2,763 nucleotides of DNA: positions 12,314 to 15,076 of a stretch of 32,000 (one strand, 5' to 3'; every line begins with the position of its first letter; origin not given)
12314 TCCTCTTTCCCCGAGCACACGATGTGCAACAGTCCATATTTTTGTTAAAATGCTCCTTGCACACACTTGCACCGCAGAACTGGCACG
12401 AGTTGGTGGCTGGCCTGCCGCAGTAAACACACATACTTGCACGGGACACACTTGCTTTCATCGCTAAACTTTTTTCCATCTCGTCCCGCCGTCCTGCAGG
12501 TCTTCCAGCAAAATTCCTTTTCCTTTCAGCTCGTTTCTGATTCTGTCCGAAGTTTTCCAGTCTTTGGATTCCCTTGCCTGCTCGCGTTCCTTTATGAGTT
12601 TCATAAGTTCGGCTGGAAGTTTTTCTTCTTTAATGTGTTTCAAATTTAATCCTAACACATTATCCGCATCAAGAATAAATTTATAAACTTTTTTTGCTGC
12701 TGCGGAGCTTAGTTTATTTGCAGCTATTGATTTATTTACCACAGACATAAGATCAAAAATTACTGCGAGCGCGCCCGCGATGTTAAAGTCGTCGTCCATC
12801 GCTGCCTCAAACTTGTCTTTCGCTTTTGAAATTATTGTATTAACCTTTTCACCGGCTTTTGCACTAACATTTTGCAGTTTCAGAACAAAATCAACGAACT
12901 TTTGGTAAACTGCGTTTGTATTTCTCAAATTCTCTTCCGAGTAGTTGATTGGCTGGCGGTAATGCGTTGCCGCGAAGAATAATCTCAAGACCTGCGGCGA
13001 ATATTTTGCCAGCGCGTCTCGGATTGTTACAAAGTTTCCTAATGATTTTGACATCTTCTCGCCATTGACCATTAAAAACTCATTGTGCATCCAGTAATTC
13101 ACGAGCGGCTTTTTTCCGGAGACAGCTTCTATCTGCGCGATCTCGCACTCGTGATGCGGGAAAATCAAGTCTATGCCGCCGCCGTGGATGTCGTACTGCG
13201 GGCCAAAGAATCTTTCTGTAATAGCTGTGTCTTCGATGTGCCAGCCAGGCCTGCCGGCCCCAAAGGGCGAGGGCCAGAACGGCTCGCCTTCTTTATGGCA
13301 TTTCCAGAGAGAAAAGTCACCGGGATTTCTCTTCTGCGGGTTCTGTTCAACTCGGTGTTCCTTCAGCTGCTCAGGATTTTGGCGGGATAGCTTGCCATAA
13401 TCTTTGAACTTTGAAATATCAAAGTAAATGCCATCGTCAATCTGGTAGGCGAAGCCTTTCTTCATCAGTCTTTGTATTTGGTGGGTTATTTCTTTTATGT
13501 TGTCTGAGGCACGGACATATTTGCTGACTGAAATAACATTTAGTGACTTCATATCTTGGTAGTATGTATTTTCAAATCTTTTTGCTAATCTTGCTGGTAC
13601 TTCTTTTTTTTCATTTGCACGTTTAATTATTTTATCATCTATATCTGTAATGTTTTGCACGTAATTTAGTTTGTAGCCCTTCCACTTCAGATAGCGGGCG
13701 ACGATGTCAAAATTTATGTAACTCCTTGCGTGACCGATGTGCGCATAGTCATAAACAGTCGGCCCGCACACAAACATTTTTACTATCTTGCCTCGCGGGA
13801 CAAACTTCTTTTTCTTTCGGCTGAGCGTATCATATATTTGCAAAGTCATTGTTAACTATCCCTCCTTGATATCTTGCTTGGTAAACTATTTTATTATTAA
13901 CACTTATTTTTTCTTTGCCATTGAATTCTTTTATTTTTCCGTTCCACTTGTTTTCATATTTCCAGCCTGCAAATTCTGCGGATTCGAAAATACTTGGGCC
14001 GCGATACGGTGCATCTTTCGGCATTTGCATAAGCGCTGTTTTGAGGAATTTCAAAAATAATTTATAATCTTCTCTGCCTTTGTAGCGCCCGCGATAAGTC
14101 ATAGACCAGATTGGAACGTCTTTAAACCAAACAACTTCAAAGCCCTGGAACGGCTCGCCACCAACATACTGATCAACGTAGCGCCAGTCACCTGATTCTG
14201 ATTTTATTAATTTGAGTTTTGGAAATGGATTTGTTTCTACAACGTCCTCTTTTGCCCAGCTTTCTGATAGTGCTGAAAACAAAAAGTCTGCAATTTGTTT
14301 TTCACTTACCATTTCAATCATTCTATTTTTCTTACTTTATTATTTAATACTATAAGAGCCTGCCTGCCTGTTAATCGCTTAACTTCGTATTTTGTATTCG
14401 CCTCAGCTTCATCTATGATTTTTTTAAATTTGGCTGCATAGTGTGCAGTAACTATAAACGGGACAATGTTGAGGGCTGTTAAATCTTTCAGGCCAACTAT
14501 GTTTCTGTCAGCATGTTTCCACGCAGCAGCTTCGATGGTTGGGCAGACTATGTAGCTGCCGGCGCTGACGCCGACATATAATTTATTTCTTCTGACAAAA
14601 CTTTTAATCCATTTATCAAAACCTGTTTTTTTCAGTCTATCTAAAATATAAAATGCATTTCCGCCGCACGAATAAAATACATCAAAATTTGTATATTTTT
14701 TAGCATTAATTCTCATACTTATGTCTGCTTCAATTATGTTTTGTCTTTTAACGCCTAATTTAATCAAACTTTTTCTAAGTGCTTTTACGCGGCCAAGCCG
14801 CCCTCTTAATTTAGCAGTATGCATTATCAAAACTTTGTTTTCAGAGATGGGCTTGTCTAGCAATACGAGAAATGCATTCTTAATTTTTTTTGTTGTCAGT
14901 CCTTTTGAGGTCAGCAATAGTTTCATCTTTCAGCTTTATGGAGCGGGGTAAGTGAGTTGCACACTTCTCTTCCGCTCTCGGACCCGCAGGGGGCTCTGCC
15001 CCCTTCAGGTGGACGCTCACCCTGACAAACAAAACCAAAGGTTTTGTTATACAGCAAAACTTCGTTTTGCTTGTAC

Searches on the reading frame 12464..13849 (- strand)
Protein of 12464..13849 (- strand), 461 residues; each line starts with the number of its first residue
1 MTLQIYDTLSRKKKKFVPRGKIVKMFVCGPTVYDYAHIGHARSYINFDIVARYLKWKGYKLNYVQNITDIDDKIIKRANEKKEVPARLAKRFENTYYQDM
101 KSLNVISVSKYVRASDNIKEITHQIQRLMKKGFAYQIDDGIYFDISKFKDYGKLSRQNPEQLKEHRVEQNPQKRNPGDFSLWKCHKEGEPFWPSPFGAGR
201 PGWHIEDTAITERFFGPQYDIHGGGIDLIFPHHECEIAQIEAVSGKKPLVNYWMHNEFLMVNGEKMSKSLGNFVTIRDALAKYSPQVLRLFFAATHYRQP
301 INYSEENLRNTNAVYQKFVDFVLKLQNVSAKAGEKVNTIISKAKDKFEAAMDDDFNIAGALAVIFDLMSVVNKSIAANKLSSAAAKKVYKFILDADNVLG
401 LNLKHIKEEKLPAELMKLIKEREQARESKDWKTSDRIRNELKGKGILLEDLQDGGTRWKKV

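Call 13: find_related_loci(query=window:12464-13849:-, collection=genome_contigs, flank=6000)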
Query window:12464-13849:- (461 aa) in genome_contigs; peptide patterns used: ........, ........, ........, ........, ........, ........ (x = any residue, [..] = any of these).
288 stretches matched a pattern; 248 encode a relative of the query (tblastn E <= 1e-3); the best 80 are kept; 80 distinct loci.
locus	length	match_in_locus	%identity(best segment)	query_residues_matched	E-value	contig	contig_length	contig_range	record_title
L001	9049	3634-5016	87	1-461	0e+0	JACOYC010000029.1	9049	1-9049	MAG: Nanobdellati archaeon isolate NC_groundwater_169_Ag_S-0.1um_45_10 S4_GD2017_2_S1_scaffold_5344, whole genome shotgu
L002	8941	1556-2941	77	1-461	0e+0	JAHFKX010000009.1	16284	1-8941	MAG: Candidatus Woesearchaeota archaeon isolate nzgw42 NODE_4187_length_16285_cov_2.662769, whole genome shotgun sequenc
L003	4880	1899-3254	54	1-454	1e-171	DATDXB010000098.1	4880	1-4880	MAG TPA_asm: Candidatus Nanoarchaeia archaeon isolate SMAG_U8127 k141_249432, whole genome shotgun sequence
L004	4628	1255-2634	49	3-459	2e-145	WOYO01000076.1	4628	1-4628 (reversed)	MAG: Thermoplasmata archaeon isolate WOFA06 NODE_8432_length_4628_cov_107.777608, whole genome shotgun sequence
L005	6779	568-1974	48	1-460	3e-135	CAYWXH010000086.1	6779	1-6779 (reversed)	MAG TPA_asm: uncultured Atribacterota bacterium isolate SRP163575_co3_319 genome assembly, contig: NODE_12193_length_677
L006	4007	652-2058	47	1-460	2e-137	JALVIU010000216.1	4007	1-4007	MAG: Candidatus Atribacteria bacterium isolate A1_metabat1_scaf2bin.155 A1_NODE_29382_length_4007_cov_8.153608, whole ge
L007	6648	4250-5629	44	3-454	3e-129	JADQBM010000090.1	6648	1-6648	MAG: Clostridia bacterium isolate Soudan_22 NODE_2817_length_6648_cov_9.162900, whole genome shotgun sequence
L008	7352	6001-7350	46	1-445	4e-128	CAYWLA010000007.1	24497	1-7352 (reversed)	MAG TPA_asm: uncultured Methanosarcinales archaeon isolate SRP178699_co1_467 genome assembly, contig: NODE_2335_length_2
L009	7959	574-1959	45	1-454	4e-126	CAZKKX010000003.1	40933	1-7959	MAG TPA_asm: uncultured Eubacteriales bacterium isolate SRP241341_co1_263 genome assembly, contig: NODE_1149_length_4093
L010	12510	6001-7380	44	3-454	5e-125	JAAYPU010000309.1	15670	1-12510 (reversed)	MAG: Clostridiales bacterium isolate AS22ysBPME_288 163887_AS22, whole genome shotgun sequence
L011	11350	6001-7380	43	3-454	1e-124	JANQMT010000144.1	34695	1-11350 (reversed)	MAG: Clostridia bacterium isolate PL25b_bin.38 k99_949704, whole genome shotgun sequence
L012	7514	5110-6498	43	1-460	3e-122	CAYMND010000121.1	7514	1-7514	MAG TPA_asm: uncultured Clostridia bacterium isolate binchicken_co108_206 genome assembly, contig: NODE_20776_length_751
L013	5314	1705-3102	44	3-454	1e-121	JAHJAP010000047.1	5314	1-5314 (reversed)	MAG: Patescibacteria group bacterium isolate Modern_marine.mb.217 Modern_marine.mb.217_k141_882711, whole genome shotgun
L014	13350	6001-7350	43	3-460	3e-120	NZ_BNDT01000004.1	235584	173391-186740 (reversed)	Lactococcus taiwanensis strain NBRC 109049 contig4, whole genome shotgun sequence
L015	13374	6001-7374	43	3-458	8e-120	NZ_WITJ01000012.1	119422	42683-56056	Lactococcus hircilactis strain DSM 28960 Scaffold12, whole genome shotgun sequence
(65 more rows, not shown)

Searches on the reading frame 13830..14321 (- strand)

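Call 11: search_protein_families(library=pfam, proteins=[window:13830-14321:-], max_evalue=0.01)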
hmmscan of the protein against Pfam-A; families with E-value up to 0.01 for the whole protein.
window:13830-14321:- (163 aa): 1 family
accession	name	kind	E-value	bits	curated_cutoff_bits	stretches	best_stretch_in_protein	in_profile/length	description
PF18931.5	DUF5680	-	7.4e-31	107.1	25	1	50-156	1-104/104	Domain of unknown function (DUF5680)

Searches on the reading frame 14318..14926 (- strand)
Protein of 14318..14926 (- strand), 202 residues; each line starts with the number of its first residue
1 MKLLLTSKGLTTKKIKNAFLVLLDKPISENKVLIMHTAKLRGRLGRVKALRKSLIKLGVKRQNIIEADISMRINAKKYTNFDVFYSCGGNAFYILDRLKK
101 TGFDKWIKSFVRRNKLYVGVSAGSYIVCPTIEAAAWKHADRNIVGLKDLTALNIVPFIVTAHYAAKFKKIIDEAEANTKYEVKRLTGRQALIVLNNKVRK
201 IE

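Call 11: search_protein_families(library=pfam, proteins=[window:14318-14926:-], max_evalue=0.01)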
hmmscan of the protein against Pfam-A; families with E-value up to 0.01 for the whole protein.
window:14318-14926:- (202 aa): 2 families
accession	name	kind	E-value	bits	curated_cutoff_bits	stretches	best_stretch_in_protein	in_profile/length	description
PF03575.23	Peptidase_S51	-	1.3e-20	74.4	23.9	1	3-200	1-205/206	Peptidase family S51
PF09825.15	BPL_N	-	0.0098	15.3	24.2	0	88-149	57-116/283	Biotin-protein ligase, N terminal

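Call 12: find_encoding_contigs(protein=window:14318-14926:-, flank=3000, max_places=6)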
Protein window:14318-14926:- (202 aa): no gene with exactly this product is on record in the collection.

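Call 39: find_homologous_proteins(query=window:14318-14926:-, max_evalue=1e-20)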
Query window:14318-14926:- (202 aa): 231 proteins with E <= 1e-20 among 468 candidates; the best 120 are listed.
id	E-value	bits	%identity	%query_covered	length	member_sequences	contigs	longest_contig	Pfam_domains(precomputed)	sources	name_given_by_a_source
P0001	1.4e-124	431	100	100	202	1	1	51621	PF03575.24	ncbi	-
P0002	5.9e-109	380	88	100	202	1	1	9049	PF03575.24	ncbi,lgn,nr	ncbi:MAG: Type 1 glutamine amidotransferase-like domain-containing protein [DPANN group archaeon]|nr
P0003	3.1e-99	349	79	100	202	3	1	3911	PF03575.24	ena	-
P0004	3.1e-94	332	73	100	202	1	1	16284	PF03575.24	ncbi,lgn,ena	-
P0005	3.6e-78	280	75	83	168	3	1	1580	PF03575.24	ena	-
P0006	1.3e-64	236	56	100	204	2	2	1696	PF09825.16,PF03575.24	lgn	-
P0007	3.8e-64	234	57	100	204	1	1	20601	PF09825.16,PF03575.24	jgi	jgi:peptidase E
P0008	4.3e-64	234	58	100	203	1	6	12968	PF03575.24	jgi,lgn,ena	jgi:dipeptidase E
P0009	3.1e-63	231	55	100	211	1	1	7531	PF09825.16,PF03575.24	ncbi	-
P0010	3.6e-63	231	55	100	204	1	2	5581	PF09825.16,PF03575.24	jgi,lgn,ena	-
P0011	1.2e-62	229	53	100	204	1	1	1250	PF09825.16,PF03575.24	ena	-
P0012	7.4e-62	227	54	100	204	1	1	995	PF09825.16,PF03575.24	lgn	-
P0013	8.1e-61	224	57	90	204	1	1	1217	PF03575.24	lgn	-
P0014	1.6e-60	223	53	100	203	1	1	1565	PF03575.24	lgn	-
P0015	1.6e-58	216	52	100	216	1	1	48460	PF03575.24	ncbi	-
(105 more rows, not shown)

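Call 40: find_encoding_contigs(protein=P0001, flank=1500, max_places=3)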
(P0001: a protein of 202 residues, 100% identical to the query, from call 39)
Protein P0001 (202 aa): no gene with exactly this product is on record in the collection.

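Call 41: find_encoding_contigs(protein=P0003, flank=3000, max_places=3)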
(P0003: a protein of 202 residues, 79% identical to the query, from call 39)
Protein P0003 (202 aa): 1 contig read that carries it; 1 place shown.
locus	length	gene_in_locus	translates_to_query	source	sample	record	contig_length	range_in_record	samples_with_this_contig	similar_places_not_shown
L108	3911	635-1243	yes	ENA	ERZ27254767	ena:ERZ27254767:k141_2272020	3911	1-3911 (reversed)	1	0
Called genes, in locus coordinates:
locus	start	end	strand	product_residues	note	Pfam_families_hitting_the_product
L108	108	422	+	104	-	-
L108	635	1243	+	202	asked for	PF03575:Peptidase_S51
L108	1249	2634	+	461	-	PF01406:tRNA-synt_1e, PF09334:tRNA-synt_1g, PF00133:tRNA-synt_1 (weak), PF09334:tRNA-synt_1g (weak), PF01921:tRNA-synt_1f (weak), PF09190:DALR_2, PF23493:CysS_C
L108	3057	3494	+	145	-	-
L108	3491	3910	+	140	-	?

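Call 42: find_encoding_contigs(protein=P0005, flank=3000, max_places=3)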
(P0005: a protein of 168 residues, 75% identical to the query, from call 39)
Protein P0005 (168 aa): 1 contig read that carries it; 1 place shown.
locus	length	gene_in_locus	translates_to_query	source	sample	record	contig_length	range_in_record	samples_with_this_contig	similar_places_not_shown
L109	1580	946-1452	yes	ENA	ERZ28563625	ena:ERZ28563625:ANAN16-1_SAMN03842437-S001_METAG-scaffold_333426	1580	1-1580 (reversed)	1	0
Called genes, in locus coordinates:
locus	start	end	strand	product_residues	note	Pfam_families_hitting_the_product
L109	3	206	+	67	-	?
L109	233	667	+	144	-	PF01451:LMWPc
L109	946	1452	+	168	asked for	PF03575:Peptidase_S51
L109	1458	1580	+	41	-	?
